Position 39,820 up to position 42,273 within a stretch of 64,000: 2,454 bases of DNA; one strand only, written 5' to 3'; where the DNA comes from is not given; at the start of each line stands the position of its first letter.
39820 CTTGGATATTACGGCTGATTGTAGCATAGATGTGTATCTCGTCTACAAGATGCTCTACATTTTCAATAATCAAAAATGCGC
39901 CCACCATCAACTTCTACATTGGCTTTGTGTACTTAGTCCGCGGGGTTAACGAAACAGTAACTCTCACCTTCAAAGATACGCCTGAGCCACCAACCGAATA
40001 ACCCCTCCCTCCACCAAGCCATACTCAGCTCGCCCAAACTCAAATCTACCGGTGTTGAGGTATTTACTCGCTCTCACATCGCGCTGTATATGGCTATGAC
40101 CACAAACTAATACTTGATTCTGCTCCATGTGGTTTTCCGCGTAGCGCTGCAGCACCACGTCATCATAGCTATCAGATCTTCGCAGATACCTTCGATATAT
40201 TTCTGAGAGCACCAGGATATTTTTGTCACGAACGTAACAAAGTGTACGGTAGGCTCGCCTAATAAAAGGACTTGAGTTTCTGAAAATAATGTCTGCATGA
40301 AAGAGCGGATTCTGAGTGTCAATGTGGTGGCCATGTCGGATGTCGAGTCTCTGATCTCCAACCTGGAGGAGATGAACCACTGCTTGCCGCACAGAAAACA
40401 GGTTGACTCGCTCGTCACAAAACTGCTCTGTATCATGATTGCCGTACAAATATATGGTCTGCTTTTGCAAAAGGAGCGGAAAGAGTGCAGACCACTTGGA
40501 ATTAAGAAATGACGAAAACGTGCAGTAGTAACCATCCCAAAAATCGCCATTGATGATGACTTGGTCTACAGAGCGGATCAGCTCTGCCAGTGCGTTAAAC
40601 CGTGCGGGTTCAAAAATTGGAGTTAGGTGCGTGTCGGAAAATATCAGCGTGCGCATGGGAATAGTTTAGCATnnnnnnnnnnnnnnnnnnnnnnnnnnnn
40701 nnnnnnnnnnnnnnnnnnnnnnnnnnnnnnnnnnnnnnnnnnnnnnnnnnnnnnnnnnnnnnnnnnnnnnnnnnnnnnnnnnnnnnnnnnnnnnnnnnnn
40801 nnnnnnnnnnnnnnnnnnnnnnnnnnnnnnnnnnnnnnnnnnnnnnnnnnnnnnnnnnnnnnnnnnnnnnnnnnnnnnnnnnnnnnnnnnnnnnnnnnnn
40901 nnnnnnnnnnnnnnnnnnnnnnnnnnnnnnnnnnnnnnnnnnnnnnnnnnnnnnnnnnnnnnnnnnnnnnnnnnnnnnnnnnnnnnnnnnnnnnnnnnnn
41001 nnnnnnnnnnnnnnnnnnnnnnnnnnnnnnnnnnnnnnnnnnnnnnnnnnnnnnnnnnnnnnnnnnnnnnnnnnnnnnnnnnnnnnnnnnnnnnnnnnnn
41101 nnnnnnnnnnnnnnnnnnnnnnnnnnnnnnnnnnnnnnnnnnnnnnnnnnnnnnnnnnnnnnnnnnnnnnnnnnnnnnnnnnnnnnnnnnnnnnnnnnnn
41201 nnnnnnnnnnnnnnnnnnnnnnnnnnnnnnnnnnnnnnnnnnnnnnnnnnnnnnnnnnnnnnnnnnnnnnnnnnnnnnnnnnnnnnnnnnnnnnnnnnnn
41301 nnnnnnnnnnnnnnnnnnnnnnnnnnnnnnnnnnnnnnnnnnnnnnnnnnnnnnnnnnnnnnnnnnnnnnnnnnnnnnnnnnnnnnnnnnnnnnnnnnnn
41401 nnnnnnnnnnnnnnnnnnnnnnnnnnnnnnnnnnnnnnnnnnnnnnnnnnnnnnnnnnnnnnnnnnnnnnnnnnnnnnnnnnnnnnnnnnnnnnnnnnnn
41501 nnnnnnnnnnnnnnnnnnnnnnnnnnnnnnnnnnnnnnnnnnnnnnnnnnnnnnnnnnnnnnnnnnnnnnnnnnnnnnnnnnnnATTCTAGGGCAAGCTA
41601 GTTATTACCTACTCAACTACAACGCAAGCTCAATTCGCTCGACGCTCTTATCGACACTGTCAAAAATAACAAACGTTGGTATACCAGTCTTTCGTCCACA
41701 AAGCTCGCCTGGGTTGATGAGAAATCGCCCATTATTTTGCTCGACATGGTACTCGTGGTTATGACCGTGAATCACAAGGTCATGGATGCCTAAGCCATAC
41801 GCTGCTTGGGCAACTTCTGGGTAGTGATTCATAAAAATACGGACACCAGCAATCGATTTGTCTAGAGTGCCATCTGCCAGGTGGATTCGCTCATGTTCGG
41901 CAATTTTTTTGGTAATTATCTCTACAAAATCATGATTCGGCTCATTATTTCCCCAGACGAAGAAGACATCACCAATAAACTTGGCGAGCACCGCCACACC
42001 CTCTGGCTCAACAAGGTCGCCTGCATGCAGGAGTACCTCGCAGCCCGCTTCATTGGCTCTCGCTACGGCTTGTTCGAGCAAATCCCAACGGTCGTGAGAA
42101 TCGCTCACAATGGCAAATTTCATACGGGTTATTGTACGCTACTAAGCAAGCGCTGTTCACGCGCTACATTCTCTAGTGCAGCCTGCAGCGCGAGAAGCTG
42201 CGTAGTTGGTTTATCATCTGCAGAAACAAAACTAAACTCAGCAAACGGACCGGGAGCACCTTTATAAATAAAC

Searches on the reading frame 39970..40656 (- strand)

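Call 9: search_protein_families(library=pfam, proteins=[window:39970-40656:-], max_evalue=0.01)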
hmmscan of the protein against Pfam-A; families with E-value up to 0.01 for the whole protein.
window:39970-40656:- (228 aa): 2 families
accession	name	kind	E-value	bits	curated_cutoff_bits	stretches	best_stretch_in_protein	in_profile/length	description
PF12850.12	Metallophos_2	-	4.1e-11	43.6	27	1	1-203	1-133/154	Calcineurin-like phosphoesterase superfamily domain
PF00149.33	Metallophos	-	2.2e-10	41.7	21.5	1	1-190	1-190/191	Calcineurin-like phosphoesterase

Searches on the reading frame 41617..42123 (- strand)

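Call 9: search_protein_families(library=pfam, proteins=[window:41617-42123:-], max_evalue=0.01)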
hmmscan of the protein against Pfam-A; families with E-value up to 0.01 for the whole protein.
window:41617-42123:- (168 aa): 2 families
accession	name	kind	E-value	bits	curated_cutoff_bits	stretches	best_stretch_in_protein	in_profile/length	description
PF12850.12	Metallophos_2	-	3.8e-28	98.9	27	1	1-156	1-151/154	Calcineurin-like phosphoesterase superfamily domain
PF00149.33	Metallophos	-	1.7e-07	32.3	21.5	1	1-132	1-125/191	Calcineurin-like phosphoesterase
